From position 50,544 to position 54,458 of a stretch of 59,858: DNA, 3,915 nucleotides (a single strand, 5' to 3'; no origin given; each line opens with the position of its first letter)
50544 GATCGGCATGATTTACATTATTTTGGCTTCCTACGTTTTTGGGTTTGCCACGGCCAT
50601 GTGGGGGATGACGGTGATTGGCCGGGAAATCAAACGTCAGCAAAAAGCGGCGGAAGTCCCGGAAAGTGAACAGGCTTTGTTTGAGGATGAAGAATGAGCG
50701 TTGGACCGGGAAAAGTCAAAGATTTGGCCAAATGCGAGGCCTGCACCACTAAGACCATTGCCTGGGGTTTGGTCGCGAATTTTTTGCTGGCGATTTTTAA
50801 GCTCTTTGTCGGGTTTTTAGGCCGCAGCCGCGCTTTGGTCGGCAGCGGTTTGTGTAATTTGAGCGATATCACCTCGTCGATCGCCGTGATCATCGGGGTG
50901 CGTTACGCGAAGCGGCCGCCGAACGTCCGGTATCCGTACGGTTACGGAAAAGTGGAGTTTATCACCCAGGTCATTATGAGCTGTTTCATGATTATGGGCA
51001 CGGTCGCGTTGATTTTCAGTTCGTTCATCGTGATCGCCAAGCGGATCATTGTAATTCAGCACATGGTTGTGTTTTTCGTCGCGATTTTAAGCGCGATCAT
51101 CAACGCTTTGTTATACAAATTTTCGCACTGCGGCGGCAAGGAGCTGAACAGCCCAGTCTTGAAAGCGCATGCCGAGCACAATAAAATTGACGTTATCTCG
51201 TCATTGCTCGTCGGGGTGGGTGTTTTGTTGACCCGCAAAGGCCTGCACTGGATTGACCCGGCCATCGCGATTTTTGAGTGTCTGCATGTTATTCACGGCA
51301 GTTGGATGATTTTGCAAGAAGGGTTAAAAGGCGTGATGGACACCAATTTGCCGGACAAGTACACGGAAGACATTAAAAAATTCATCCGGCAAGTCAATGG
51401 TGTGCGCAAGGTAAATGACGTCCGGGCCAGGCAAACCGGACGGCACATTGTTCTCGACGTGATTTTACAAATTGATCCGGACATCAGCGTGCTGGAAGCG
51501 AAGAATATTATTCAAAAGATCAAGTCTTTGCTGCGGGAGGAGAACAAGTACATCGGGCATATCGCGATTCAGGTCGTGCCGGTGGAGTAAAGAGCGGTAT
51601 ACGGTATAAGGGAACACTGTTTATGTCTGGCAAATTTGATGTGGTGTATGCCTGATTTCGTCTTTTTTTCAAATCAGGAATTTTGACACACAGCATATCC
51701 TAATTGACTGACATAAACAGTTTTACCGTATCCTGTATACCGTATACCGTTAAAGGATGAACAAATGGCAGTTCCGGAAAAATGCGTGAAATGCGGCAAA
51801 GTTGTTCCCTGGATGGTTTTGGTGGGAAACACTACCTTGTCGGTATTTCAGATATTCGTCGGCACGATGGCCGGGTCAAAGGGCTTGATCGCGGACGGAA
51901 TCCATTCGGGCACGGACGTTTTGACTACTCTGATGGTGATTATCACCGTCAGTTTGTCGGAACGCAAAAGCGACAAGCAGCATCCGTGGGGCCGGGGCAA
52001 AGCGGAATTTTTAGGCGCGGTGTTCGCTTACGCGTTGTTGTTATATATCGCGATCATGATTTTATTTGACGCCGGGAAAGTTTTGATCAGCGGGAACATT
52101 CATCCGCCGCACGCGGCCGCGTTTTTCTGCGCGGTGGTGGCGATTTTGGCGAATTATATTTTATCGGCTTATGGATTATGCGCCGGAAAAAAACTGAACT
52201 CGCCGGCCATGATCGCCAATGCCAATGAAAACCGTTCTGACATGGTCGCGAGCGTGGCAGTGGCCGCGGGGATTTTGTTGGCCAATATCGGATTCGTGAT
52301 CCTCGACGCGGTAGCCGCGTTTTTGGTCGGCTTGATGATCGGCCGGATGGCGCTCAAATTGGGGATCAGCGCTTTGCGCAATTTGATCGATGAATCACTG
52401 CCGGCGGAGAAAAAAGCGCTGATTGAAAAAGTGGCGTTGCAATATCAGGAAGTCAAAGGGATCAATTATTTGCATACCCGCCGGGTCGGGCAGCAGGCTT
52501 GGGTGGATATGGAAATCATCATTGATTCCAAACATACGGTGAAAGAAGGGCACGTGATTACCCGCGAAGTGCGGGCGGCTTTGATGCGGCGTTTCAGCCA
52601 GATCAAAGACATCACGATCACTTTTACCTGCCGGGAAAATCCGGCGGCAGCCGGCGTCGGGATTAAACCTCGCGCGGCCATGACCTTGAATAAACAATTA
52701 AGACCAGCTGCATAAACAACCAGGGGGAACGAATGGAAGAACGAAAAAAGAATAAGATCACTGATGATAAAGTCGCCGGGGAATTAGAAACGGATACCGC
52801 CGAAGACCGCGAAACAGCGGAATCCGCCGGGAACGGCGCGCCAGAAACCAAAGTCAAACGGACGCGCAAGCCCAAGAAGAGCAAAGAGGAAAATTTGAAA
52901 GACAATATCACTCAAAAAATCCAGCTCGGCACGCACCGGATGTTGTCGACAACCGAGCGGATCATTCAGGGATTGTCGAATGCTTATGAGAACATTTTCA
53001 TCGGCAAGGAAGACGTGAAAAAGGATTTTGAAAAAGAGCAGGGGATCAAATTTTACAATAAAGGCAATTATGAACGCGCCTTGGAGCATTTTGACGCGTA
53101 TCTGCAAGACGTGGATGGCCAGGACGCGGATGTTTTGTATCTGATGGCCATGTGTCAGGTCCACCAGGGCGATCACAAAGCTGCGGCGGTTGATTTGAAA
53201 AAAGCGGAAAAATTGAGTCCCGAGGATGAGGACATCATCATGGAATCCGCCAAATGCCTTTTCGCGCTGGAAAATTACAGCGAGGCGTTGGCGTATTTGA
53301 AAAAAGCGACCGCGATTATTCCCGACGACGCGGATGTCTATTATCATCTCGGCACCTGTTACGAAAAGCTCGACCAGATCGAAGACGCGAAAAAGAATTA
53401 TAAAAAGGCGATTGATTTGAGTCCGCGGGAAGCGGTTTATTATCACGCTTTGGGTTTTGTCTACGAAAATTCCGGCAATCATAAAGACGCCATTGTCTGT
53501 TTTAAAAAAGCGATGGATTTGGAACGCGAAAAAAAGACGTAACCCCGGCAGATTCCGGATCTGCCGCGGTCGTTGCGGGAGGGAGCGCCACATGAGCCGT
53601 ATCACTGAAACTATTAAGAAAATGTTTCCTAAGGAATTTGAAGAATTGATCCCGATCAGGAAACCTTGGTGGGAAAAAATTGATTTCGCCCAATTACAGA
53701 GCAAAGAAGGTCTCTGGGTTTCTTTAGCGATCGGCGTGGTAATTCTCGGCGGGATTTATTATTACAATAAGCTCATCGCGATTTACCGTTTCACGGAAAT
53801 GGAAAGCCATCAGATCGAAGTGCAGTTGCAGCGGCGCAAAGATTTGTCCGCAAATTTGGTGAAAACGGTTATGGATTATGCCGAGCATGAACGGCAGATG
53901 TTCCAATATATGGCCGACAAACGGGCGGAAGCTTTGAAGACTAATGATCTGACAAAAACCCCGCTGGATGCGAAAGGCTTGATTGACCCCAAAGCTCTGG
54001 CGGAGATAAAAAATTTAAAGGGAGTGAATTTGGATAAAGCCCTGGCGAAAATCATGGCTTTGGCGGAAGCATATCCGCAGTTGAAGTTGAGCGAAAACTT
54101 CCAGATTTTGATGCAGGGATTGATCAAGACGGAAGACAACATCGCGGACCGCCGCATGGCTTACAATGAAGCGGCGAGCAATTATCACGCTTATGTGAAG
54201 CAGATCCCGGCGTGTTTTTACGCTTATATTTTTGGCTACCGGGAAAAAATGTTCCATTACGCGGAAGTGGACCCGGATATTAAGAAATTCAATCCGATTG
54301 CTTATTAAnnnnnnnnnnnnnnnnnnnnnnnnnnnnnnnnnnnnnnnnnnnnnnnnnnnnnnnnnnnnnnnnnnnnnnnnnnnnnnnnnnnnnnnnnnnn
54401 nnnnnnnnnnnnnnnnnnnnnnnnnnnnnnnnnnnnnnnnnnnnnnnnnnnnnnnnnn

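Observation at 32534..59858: Magnetosome superoperon with a complete Ahb heme pathway embedded between mamP and mamL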

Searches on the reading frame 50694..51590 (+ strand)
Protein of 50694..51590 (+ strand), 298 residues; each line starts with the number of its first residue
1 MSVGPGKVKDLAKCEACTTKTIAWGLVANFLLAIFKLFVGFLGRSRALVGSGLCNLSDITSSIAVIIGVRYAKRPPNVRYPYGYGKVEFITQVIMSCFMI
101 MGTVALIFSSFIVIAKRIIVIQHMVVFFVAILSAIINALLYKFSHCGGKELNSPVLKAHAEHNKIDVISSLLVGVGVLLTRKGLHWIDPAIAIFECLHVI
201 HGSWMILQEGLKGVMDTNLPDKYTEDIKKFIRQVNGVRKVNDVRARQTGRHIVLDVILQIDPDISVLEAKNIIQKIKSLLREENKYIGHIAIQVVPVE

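Call 5: search_protein_families(library=pfam, proteins=[window:50694-51590:+], max_evalue=0.01)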
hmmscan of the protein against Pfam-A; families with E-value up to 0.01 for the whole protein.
window:50694-51590:+ (298 aa): 2 families
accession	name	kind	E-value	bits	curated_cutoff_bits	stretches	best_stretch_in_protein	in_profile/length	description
PF01545.26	Cation_efflux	-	2.4e-36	125.8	26.6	1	25-212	4-195/198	Cation efflux family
PF16916.11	ZT_dimer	-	6e-16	58.7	26.7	1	219-296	1-77/78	Dimerisation domain of Zinc Transporter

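Call 56: search_protein_families(library=ncbifam, proteins=[window:50694-51590:+], max_evalue=0.01)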
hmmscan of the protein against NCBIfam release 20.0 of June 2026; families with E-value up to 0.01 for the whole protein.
window:50694-51590:+ (298 aa): 10 families
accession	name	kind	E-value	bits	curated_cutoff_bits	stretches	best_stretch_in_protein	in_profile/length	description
NF033615.1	CDF_MamM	equivalog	8.4e-71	238.5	350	1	12-296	2-288/290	magnetosome biogenesis CDF transporter MamM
NF033616.1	CDF_MamB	equivalog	9.5e-55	186.1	350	1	14-296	1-283/284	magnetosome biogenesis CDF transporter MamB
TIGR01297.1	CDF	superfamily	5e-52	176.9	82.35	1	20-297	3-283/285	cation diffusion facilitator family transporter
NF040994.1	MamV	equivalog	4.9e-44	150.7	500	1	12-296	4-287/319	CDF transporter MamV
NF050169.1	CatEfflxFieF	equivalog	1.2e-33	116.5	420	1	28-283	14-269/282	cation efflux pump FieF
NF052621.1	MngEfTpMntE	equivalog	4.9e-32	111.5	500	1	27-296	12-281/293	manganese efflux transporter MntE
NF007064.0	PRK09509.1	equivalog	6e-26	91.1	447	1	20-282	12-273/300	CDF family cation-efflux transporter FieF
NF052602.1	Zn_efflux_Cdf31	equivalog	2e-19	70.1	460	1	23-296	11-289/299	CDF family zinc efflux transporter Cdf31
NF002923.0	PRK03557.1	equivalog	7.9e-18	64.8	408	1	21-294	22-289/313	CDF family zinc transporter ZitB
NF033827.1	CDF_efflux_DmeF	equivalog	2.8e-06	27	250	1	156-280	178-295/309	CDF family Co(II)/Ni(II) efflux transporter DmeF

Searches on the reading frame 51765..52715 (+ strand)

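Call 5: search_protein_families(library=pfam, proteins=[window:51765-52715:+], max_evalue=0.01)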
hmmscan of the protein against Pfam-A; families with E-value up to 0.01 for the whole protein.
window:51765-52715:+ (316 aa): 2 families
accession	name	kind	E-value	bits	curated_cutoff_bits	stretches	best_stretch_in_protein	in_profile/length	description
PF01545.26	Cation_efflux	-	7.4e-39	134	26.6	1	18-208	4-198/198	Cation efflux family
PF16916.11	ZT_dimer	-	1.1e-15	57.8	26.7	1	212-285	1-73/78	Dimerisation domain of Zinc Transporter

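Call 56: search_protein_families(library=ncbifam, proteins=[window:51765-52715:+], max_evalue=0.01)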
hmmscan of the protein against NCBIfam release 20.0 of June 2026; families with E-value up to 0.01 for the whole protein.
window:51765-52715:+ (316 aa): 10 families
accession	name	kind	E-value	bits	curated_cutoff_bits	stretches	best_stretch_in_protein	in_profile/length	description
NF033616.1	CDF_MamB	equivalog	2.1e-69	234.2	350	1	7-288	1-282/284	magnetosome biogenesis CDF transporter MamB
NF033615.1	CDF_MamM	equivalog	7.5e-69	232.1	350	1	5-290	2-289/290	magnetosome biogenesis CDF transporter MamM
TIGR01297.1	CDF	superfamily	1.6e-61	208.1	82.35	1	15-288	5-281/285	cation diffusion facilitator family transporter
NF040994.1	MamV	equivalog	1.1e-44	152.8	500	1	4-288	3-286/319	CDF transporter MamV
NF050169.1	CatEfflxFieF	equivalog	8e-36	123.7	420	1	23-280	16-273/282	cation efflux pump FieF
NF052621.1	MngEfTpMntE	equivalog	2.8e-30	105.7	500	1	16-297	8-289/293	manganese efflux transporter MntE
NF007064.0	PRK09509.1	equivalog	2.8e-30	105.3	447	1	22-283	20-280/300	CDF family cation-efflux transporter FieF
NF052602.1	Zn_efflux_Cdf31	equivalog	2.8e-27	95.9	460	1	14-281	9-282/299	CDF family zinc efflux transporter Cdf31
NF002923.0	PRK03557.1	equivalog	7.4e-16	58.3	408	1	23-255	29-261/313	CDF family zinc transporter ZitB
NF033827.1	CDF_efflux_DmeF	equivalog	6.2e-11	42.2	250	2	16-138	19-140/309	CDF family Co(II)/Ni(II) efflux transporter DmeF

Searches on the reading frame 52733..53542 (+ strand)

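Call 5: search_protein_families(library=pfam, proteins=[window:52733-53542:+], max_evalue=0.01)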
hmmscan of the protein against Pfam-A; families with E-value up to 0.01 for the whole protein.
window:52733-53542:+ (269 aa): 28 families (the best 25 are shown)
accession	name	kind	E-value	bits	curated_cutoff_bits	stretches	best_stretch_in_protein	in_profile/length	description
PF00515.34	TPR_1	-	1.4e-27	94.8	27.8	4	200-231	1-32/34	Tetratricopeptide repeat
PF07719.23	TPR_2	-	2e-27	93.4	27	4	200-232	1-33/34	Tetratricopeptide repeat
PF13181.12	TPR_8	-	4e-23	80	25.7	2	200-231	1-32/34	Tetratricopeptide repeat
PF14559.12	TPR_19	-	6.3e-22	78.1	25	3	145-203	4-62/68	Tetratricopeptide repeat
PF13414.12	TPR_11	-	6.9e-21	74.1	26.8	2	176-213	4-41/42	TPR repeat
PF13424.12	TPR_12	-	2.4e-18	66.5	30.1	3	172-230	9-75/77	Tetratricopeptide repeat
PF13428.12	TPR_14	-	1.1e-15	57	23.5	1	173-207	8-42/44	Tetratricopeptide repeat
PF13431.12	TPR_17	-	2.1e-15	56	24.4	2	189-220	2-33/34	Tetratricopeptide repeat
PF13174.12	TPR_6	-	1.3e-14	54.1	26.3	1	201-231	1-31/33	Tetratricopeptide repeat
PF13432.12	TPR_16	-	4.6e-13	49.8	32.7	2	103-165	3-64/65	Tetratricopeptide repeat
PF13371.12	TPR_9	-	6.7e-13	48.9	35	1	177-234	6-63/73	Tetratricopeptide repeat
PF12895.13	ANAPC3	-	2.4e-12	47.4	27.2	1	109-192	1-82/82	Anaphase-promoting complex, cyclosome, subunit 3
PF13429.12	TPR_15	-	1e-07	32.1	26.2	1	130-225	144-239/280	Tetratricopeptide repeat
PF23914.1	TPR_CcmH_CycH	-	1.9e-07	31.5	42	1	129-231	47-152/158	Cytochrome c-type biogenesis protein H TPR domain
PF25063.1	ARM_TT21_C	-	3.6e-07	30.7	35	1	107-232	31-161/209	Tetratricopeptide repeat protein 21 C-terminal ARM domain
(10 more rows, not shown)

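Call 56: search_protein_families(library=ncbifam, proteins=[window:52733-53542:+], max_evalue=0.01)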
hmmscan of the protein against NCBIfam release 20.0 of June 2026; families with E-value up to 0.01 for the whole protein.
window:52733-53542:+ (269 aa): 32 families (the best 25 are shown)
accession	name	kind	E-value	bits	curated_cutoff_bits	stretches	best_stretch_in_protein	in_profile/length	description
NF040959.1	MamA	equivalog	8.5e-41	139.6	200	1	63-265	3-204/204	magnetosome protein MamA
TIGR02917.1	PEP_TPR_lipo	equivalog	1.5e-17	62.8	312.2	2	104-208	302-405/899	XrtA/PEP-CTERM system TPR-repeat protein PrsT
TIGR02552.1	LcrH_SycD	equivalog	2.8e-17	62.7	104.8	2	104-200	25-120/136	SycD/LcrH family type III secretion system chaperone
TIGR02521.1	type_IV_pilW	equivalog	2.1e-15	56.9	154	2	200-267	31-98/234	type IV pilus biogenesis/stability protein PilW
TIGR00990.1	3a0801s09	subfamily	3.8e-10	39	757.25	1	110-261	307-460/615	mitochondrial import receptor subunit TOM70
NF047558.1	TPR_END_plus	domain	1.9e-09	37.3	32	1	202-232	1-31/56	TPR end-of-group domain-containing protein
NF047507.1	TPR_BatC_Lepto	exception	9.1e-09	35.1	175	2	144-232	36-128/214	TPR repeat-containing protein BatC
NF033920.0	C39_PA2778_fam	equivalog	1.1e-08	34.8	150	1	169-264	159-254/255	PA2778 family cysteine peptidase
NF047371.1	FlcA_CTERM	equivalog_domain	1.7e-08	33.4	300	1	177-263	449-536/646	periplasmic flagellar collar protein FlcA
TIGR00540.1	TPR_hemY_coli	hypoth_equivalog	1e-07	31.1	142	1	180-260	306-385/385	heme biosynthesis-associated TPR protein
NF002725.1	PRK02603.1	equivalog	1.3e-07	31.8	143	1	178-251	54-123/173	photosystem I assembly protein Ycf3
NF008391.2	PRK11189.1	equivalog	2.2e-07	30.7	250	1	199-266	64-131/297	lipoprotein NlpI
NF033762.1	social_mot_Tgl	equivalog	3.2e-07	29.9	225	0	214-258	150-194/252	social motility TPR repeat lipoprotein Tgl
TIGR03939.1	PGA_TPR_OMP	equivalog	6.4e-07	28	366.65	1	105-264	27-184/800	poly-beta-1,6 N-acetyl-D-glucosamine export porin PgaA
NF008520.0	PRK11447.1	equivalog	7.3e-07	27.3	858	0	217-267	286-336/1157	cellulose synthase complex outer membrane protein BcsC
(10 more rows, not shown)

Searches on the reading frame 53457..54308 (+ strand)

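Call 5: search_protein_families(library=pfam, proteins=[window:53457-54308:+], max_evalue=0.01)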
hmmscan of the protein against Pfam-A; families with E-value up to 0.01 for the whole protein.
window:53457-54308:+ (283 aa): 1 family
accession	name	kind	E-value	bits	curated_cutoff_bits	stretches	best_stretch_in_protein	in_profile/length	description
PF04011.17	LemA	-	8.4e-34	117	26.2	1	118-270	3-138/149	LemA family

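Call 56: search_protein_families(library=ncbifam, proteins=[window:53457-54308:+], max_evalue=0.01)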
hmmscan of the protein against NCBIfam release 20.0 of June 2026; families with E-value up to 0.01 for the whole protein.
window:53457-54308:+ (283 aa): 1 family
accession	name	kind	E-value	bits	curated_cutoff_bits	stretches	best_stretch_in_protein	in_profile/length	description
NF040966.1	MamQ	equivalog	8.4e-33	113.7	250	1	90-268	3-188/221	magnetosome protein MamQ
